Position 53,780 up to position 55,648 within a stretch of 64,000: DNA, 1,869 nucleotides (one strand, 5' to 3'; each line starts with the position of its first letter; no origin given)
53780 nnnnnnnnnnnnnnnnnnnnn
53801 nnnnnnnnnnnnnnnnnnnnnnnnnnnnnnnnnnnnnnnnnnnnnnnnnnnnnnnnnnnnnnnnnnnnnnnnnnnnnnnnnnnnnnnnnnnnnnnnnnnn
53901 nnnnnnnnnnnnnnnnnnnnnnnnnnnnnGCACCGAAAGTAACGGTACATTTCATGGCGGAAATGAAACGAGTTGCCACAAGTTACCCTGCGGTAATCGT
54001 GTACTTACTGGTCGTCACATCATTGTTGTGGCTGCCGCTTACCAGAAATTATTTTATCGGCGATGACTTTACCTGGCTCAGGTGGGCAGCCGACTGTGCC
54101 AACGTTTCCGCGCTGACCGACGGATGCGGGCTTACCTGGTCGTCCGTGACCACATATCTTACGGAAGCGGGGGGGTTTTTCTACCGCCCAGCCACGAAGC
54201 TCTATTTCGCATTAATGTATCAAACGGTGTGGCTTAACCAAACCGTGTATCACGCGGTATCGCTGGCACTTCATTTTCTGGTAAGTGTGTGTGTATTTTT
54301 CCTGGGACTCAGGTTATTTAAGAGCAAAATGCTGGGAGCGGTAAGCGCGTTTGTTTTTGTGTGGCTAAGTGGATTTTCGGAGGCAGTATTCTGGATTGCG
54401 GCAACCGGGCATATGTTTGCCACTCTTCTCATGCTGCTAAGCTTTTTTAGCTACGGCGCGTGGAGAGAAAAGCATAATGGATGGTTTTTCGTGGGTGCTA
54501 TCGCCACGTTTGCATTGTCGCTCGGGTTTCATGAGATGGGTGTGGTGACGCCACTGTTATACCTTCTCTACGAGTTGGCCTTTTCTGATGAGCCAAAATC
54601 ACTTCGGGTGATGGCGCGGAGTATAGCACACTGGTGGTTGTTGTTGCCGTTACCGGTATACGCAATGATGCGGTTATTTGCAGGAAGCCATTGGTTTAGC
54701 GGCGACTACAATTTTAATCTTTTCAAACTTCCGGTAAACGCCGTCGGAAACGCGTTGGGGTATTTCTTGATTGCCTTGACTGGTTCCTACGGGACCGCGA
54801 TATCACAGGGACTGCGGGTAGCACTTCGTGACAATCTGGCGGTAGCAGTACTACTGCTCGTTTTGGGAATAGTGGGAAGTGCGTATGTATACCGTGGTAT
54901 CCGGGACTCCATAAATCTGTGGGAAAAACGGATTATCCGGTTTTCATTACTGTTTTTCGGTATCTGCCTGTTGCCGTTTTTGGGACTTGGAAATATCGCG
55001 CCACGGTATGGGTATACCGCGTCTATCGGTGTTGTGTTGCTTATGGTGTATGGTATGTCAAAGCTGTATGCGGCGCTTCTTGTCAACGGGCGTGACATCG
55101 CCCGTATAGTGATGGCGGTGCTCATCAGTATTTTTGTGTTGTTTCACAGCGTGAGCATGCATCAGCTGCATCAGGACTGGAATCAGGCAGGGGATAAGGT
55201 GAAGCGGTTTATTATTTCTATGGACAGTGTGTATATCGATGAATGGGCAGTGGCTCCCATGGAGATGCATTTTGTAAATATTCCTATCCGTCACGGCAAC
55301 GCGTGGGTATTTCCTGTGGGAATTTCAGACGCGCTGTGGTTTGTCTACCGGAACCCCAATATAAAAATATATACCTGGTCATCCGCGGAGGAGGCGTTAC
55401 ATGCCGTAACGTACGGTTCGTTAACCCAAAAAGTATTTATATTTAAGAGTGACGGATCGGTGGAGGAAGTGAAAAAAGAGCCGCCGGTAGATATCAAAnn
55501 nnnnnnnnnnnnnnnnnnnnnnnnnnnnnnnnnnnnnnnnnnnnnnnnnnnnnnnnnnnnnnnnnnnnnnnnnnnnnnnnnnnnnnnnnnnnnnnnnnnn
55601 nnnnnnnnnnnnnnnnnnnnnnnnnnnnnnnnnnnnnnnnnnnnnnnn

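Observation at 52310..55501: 1063-aa fusion of an O-antigen ligase/polymerase-like (Wzy_C) domain with a GT-C-like domain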

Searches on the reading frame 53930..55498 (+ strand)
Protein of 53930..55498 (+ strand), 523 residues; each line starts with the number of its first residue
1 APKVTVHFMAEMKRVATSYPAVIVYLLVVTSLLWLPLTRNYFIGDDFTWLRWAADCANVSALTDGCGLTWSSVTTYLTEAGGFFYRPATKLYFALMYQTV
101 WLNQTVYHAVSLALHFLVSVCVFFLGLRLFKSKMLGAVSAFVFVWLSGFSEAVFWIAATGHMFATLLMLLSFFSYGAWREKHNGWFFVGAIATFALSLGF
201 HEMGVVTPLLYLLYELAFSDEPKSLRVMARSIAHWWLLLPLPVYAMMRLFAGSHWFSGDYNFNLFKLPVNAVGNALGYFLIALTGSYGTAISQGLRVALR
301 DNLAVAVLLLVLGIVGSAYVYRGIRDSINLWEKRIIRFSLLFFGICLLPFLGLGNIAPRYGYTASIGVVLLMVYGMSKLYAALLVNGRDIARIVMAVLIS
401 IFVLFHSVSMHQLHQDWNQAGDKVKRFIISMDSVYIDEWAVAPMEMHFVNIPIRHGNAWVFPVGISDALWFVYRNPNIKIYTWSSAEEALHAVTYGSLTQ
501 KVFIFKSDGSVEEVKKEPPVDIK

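Call 39: predict_structure(alignment_id=A3)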
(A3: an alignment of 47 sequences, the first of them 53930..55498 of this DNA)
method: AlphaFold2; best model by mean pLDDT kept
length: 523 residues; sequences in the alignment: 47
mean_pLDDT: 92.1   pTM: 0.92
mean pLDDT of the five models: 92.1, 90.5, 90.3, 90.1, 89.3
residues with pLDDT >= 90: 408; 70-90: 87; 50-70: 25; < 50: 3
segments of 3 or more residues with pLDDT < 50: 59-61
pLDDT, mean of each block of 10 residues (from residue 1): 74 94 98 95 93 70 68 87 83 94 96 98 98 97 89 95 98 98 98 98 97 96 96 98 93 67 80 92 92 88 86 89 92 96 96 89 97 97 97 96 94 96 97 92 96 94 92 92 97 96 97 95 80
secondary structure, 60 per line:
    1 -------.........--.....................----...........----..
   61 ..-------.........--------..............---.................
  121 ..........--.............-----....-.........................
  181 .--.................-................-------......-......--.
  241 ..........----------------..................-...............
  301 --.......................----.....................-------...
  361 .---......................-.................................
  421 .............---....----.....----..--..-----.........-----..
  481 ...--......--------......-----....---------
elements in order: H8-16 H19-39 H44-54 H59-62 H70-78 H87-100 H104-130 H133-145 H151-154 H156-181 H184-200 H202-217 H225-230 H232-237 H240-250 H267-284 H286-300 H303-325 H330-350 H358-361 H365-386 H388-433 H437-440 E445-449 H465-473 E479-483 H486-491 E500-505 E511-514

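Call 41: fold_search(model_id=the predicted structure, library=pdb)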
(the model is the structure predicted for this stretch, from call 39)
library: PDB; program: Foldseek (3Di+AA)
matches with E <= 10: 306; with E <= 0.001: 3
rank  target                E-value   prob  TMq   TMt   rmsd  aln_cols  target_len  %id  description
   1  8b6l_I                3.7e-04  1.00  0.47  0.38  16.6       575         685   10  Subtomogram average of the human Sec61-TRAP-OSTA-translocon (released 2022-12-07)
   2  5ogl_A                6.6e-04  1.00  0.46  0.35   8.7       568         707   10  Structure of bacterial oligosaccharyltransferase PglB in complex with an acceptor peptide and an lipid-linked oligosac (released 2017-10-25)
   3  6gxc_A                7.5e-04  1.00  0.46  0.36   8.9       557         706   10  Bacterial oligosaccharyltransferase PglB in complex with an inhibitory peptide and a reactive lipid-linked oligosaccha (released 2018-11-14)
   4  5f15                  1.5e-03  1.00  0.42  0.41  10.4       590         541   11  Crystal Structure of ArnT from Cupriavidus metallidurans bound to Undecaprenyl phosphate (released 2016-02-17)
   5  9n9j_I                1.7e-03  1.00  0.48  0.38  16.8       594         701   10  Structure of a GRP94 folding intermediate engaged with a CCDC134- and FKBP11-bound secretory translocon (released 2025-11-19)
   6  8age_A                2.3e-03  1.00  0.44  0.37  13.0       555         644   10  Structure of yeast oligosaccharylransferase complex with acceptor peptide bound (released 2022-12-07)
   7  8pn9_A                2.7e-03  1.00  0.46  0.38  10.9       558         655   10  Structure of human oligosaccharyltransferase OST-A complex bound to NGI-1 (released 2024-05-08)
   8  6s7o_A                3.1e-03  1.00  0.45  0.37  15.8       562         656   11  Cryo-EM structure of human oligosaccharyltransferase complex OST-A (released 2019-12-18)
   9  8agc_A                3.5e-03  1.00  0.46  0.36  16.0       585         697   12  Structure of yeast oligosaccharylransferase complex with lipid-linked oligosaccharide and non-acceptor peptide bound (released 2022-12-07)
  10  3waj                  3.8e-03  1.00  0.42  0.29  14.1       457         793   13  Crystal structure of the Archaeoglobus fulgidus oligosaccharyltransferase (O29867_ARCFU) complex with Zn and sulfate (released 2013-10-30)
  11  9i5k_A                5.7e-03  1.00  0.42  0.44  11.8       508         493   13  Structure of the Chaetomium thermophilum Pmt4 homodimer (C2 symmetry) (released 2025-12-24)
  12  6ftg_5                5.9e-03  1.00  0.45  0.38  15.8       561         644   11  Subtomogram average of OST-containing ribosome-translocon complexes from canine rough microsomal membranes (released 2018-03-21)
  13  3rce_A                6.2e-03  1.00  0.45  0.36   9.2       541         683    9  Bacterial oligosaccharyltransferase PglB (released 2011-06-15)
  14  7zli_A                8.6e-03  1.00  0.46  0.38   9.6       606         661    8  Cryo-EM structure of C-mannosyltransferase CeDPY19, in complex with Dol25-P-Man and bound to CMT2-Fab and anti-Fab nan (released 2023-01-11)
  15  7zlh_A                1.8e-02  1.00  0.47  0.40  10.5       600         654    9  Cryo-EM structure of C-mannosyltransferase CeDPY19, in apo state, bound to CMT2-Fab and anti-Fab nanobody (released 2023-01-11)
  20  7bvc_B                1.7e-01  0.90  0.35  0.20  15.4       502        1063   14  Cryo-EM structure of Mycobacterium smegmatis arabinosyltransferase EmbA-EmbB-AcpM2 in complex with ethambutol (released 2020-04-29)
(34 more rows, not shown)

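Call 63: search_protein_representatives(protein=window:53930-55498:+)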
Query: 523 residues. Proteins with E-value up to 0.001 (for the whole library): 2590; up to 1e-10: 222; up to 1e-30: 84. The best 150 are listed.
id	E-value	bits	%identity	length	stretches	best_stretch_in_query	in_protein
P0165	7.9e-151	519.8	52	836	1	15-520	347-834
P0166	4.0e-115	402.0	41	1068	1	7-516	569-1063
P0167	2.6e-112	392.7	44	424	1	96-517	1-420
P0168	2.8e-111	389.3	40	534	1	5-512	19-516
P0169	1.0e-102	361.1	39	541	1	5-516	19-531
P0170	1.9e-96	340.4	37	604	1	5-517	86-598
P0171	4.2e-95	335.9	35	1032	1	3-515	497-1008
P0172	8.4e-89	315.1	36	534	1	4-519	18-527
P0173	1.6e-88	314.3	35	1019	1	4-516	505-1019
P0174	5.9e-87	309.1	35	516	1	14-514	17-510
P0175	1.0e-84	301.7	43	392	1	136-516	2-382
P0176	2.2e-81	290.7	47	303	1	221-515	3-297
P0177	9.6e-81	288.6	35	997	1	6-517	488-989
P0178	5.1e-77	276.3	33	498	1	18-515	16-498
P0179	1.7e-74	268.0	34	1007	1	6-514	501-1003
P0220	1.0e-43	166.4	29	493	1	21-515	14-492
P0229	6.1e-39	150.6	35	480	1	23-473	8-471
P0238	1.5e-34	136.1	27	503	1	22-471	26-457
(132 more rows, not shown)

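Call 64: find_encoding_contigs(protein=P0168, flank=8000, max_places=3)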
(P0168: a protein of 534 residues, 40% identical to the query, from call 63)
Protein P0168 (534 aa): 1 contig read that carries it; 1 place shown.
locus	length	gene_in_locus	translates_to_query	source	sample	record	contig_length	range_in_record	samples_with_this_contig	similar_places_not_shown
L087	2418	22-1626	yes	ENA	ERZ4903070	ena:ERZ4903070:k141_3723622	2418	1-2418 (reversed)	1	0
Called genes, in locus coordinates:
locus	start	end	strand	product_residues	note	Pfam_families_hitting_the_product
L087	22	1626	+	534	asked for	-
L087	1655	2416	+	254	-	?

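Call 65: find_encoding_contigs(protein=P0169, flank=8000, max_places=3)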
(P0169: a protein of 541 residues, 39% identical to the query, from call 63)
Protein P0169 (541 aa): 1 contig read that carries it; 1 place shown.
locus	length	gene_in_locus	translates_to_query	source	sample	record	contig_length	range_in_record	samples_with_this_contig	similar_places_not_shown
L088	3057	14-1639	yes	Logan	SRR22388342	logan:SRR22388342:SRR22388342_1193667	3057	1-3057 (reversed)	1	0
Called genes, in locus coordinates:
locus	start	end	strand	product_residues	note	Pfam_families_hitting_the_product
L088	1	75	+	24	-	?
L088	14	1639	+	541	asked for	-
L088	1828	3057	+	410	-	?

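Call 67: find_encoding_contigs(protein=P0174, flank=8000, max_places=2)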
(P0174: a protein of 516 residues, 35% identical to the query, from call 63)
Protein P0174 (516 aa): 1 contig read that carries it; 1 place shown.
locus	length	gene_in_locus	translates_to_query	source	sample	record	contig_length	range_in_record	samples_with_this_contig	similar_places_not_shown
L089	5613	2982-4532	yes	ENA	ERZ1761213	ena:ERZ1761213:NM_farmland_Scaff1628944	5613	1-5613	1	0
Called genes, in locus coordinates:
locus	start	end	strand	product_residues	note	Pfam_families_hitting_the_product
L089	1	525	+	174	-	?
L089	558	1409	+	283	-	PF00535:Glycos_transf_2, PF10111:Glyco_tranf_2_2, PF13641:Glyco_tranf_2_3, PF13506:Glyco_transf_21 (weak), PF13632:Glyco_trans_2_3, PF02709:Glyco_transf_7C (weak)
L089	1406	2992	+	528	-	PF04932:Wzy_C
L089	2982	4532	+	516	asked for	-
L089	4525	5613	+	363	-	?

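Call 68: find_encoding_contigs(protein=P0178, flank=8000, max_places=2)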
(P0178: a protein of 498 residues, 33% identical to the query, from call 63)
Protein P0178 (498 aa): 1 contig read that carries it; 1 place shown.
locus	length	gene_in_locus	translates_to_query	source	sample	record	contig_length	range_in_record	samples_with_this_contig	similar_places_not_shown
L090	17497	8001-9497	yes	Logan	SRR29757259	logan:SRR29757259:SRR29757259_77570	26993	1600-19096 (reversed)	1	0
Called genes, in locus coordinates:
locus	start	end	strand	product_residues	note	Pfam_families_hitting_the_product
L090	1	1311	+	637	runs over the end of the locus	-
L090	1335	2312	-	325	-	PF02674:Colicin_V, PF00188:CAP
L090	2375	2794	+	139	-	PF05635:23S_rRNA_IVP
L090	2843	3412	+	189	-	PF13439:Glyco_transf_4 (faint)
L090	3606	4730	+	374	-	PF13439:Glyco_transf_4 (weak), PF20706:GT4-conflict, PF00534:Glycos_transf_1, PF13692:Glyco_trans_1_4, PF13524:Glyco_trans_1_2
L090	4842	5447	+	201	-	PF25087:GMPPB_C (faint), PF00132:Hexapep, PF14602:Hexapep_2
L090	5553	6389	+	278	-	PF00535:Glycos_transf_2, PF10111:Glyco_tranf_2_2 (faint), PF12804:NTP_transf_3 (weak), PF13641:Glyco_tranf_2_3, PF13506:Glyco_transf_21 (faint), PF13632:Glyco_trans_2_3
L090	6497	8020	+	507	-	PF04932:Wzy_C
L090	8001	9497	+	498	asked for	-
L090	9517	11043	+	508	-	PF13231:PMT_2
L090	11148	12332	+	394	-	PF13439:Glyco_transf_4, PF00534:Glycos_transf_1, PF13692:Glyco_trans_1_4, PF13524:Glyco_trans_1_2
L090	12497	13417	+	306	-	PF00535:Glycos_transf_2, PF10111:Glyco_tranf_2_2 (weak), PF13641:Glyco_tranf_2_3, PF13712:Glyco_tranf_2_5 (faint), PF13632:Glyco_trans_2_3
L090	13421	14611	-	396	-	-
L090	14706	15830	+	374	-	PF13439:Glyco_transf_4, PF00534:Glycos_transf_1, PF13692:Glyco_trans_1_4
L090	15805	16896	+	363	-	PF00534:Glycos_transf_1, PF13692:Glyco_trans_1_4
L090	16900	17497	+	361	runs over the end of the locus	PF00483:NTP_transferase, PF12804:NTP_transf_3 (weak), PF22640:ManC_GMP_beta-helix (weak)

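Call 70: find_encoding_contigs(protein=P0220, flank=7000, max_places=2)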
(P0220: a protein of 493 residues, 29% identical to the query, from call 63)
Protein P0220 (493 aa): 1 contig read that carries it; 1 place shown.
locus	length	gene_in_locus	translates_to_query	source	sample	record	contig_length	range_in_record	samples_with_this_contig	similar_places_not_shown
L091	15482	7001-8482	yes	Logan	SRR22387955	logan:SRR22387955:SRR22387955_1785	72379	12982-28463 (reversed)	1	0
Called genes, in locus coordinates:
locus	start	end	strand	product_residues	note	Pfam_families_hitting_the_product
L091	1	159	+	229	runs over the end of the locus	PF13489:Methyltransf_23, PF05401:NodS (weak), PF13847:Methyltransf_31, PF08241:Methyltransf_11, PF08242:Methyltransf_12, PF13649:Methyltransf_25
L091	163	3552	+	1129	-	-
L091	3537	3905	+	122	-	-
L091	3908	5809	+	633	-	-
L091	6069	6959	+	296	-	PF00535:Glycos_transf_2, PF10111:Glyco_tranf_2_2, PF13641:Glyco_tranf_2_3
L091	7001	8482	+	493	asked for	-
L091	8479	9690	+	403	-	PF13439:Glyco_transf_4, PF00534:Glycos_transf_1 (weak), PF13692:Glyco_trans_1_4, PF13524:Glyco_trans_1_2 (weak)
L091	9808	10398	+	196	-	PF00702:Hydrolase (weak), PF08645:PNK3P (weak), PF13419:HAD_2 (weak), PF13242:Hydrolase_like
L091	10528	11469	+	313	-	PF00535:Glycos_transf_2, PF10111:Glyco_tranf_2_2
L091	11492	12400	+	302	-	PF00005:ABC_tran, PF13304:AAA_21 (faint)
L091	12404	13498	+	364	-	PF12698:ABC2_membrane_3, PF01061:ABC2_membrane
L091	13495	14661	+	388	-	PF12698:ABC2_membrane_3, PF12679:ABC2_membrane_2 (weak), PF01061:ABC2_membrane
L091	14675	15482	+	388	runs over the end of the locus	-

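Call 71: find_encoding_contigs(protein=P0229, flank=7000, max_places=2)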
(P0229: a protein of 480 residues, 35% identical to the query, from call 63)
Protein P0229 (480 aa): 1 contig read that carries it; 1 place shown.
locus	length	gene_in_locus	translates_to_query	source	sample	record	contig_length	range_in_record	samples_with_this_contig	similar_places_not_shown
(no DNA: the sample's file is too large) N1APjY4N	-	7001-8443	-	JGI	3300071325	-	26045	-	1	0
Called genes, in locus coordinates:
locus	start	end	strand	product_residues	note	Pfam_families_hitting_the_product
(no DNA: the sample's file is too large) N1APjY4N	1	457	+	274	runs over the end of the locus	PF01323:DSBA, PF13462:Thioredoxin_4, PF13098:Thioredoxin_2 (faint), PF13462:Thioredoxin_4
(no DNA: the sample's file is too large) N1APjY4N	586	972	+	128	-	PF02325:CCB3_YggT (weak)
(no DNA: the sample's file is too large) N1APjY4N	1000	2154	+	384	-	PF13439:Glyco_transf_4, PF00534:Glycos_transf_1, PF13692:Glyco_trans_1_4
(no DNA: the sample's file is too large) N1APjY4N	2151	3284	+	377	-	PF13439:Glyco_transf_4, PF20706:GT4-conflict, PF00534:Glycos_transf_1, PF13692:Glyco_trans_1_4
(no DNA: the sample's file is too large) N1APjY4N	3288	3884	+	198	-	PF00132:Hexapep, PF14602:Hexapep_2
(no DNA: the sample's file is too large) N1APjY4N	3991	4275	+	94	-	-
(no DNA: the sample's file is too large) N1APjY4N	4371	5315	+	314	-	PF00535:Glycos_transf_2, PF10111:Glyco_tranf_2_2 (faint), PF13641:Glyco_tranf_2_3, PF13712:Glyco_tranf_2_5 (faint)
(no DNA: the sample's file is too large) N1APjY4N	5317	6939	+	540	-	-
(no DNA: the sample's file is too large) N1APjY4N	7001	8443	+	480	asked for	-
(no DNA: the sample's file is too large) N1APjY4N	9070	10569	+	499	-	PF02366:PMT, PF13231:PMT_2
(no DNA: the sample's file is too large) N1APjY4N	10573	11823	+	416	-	PF00534:Glycos_transf_1, PF13692:Glyco_trans_1_4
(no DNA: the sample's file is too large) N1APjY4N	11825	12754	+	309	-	PF00535:Glycos_transf_2, PF10111:Glyco_tranf_2_2 (weak), PF13641:Glyco_tranf_2_3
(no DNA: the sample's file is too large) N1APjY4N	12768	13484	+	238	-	PF00696:AA_kinase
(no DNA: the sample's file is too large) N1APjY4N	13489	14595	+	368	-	PF13439:Glyco_transf_4, PF20706:GT4-conflict (weak), PF00534:Glycos_transf_1, PF13692:Glyco_trans_1_4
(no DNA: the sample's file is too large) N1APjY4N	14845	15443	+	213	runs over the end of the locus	-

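Call 72: find_encoding_contigs(protein=P0238, flank=7000, max_places=2)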
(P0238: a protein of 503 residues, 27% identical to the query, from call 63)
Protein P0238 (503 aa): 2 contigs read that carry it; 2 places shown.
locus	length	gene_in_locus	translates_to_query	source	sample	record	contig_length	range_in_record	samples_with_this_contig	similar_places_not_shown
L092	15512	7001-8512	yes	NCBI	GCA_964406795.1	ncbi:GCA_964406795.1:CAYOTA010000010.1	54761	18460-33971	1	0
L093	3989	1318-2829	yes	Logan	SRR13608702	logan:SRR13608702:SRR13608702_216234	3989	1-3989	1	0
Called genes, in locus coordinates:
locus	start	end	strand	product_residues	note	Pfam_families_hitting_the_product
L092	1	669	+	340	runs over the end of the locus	PF01073:3Beta_HSD, PF01370:Epimerase, PF02719:Polysacc_synt_2, PF04321:RmlD_sub_bind, PF07993:NAD_binding_4 (faint), PF13460:NAD_binding_10, PF16363:GDP_Man_Dehyd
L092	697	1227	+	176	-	PF13439:Glyco_transf_4 (weak)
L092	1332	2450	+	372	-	PF13439:Glyco_transf_4 (weak), PF20706:GT4-conflict (faint), PF00534:Glycos_transf_1, PF13692:Glyco_trans_1_4, PF13524:Glyco_trans_1_2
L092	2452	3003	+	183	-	PF25087:GMPPB_C (faint), PF00132:Hexapep, PF14602:Hexapep_2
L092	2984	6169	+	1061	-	-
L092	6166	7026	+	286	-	PF00535:Glycos_transf_2, PF10111:Glyco_tranf_2_2 (weak), PF13641:Glyco_tranf_2_3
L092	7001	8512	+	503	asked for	-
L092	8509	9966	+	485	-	PF13231:PMT_2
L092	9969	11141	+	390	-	PF13439:Glyco_transf_4, PF00534:Glycos_transf_1, PF13692:Glyco_trans_1_4, PF13524:Glyco_trans_1_2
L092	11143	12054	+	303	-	PF00535:Glycos_transf_2, PF13641:Glyco_tranf_2_3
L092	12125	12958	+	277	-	-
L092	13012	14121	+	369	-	PF13439:Glyco_transf_4, PF00534:Glycos_transf_1, PF13692:Glyco_trans_1_4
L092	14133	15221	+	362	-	PF00534:Glycos_transf_1, PF13692:Glyco_trans_1_4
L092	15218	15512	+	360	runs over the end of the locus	PF00483:NTP_transferase, PF22640:ManC_GMP_beta-helix (weak)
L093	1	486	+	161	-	?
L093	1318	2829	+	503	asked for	-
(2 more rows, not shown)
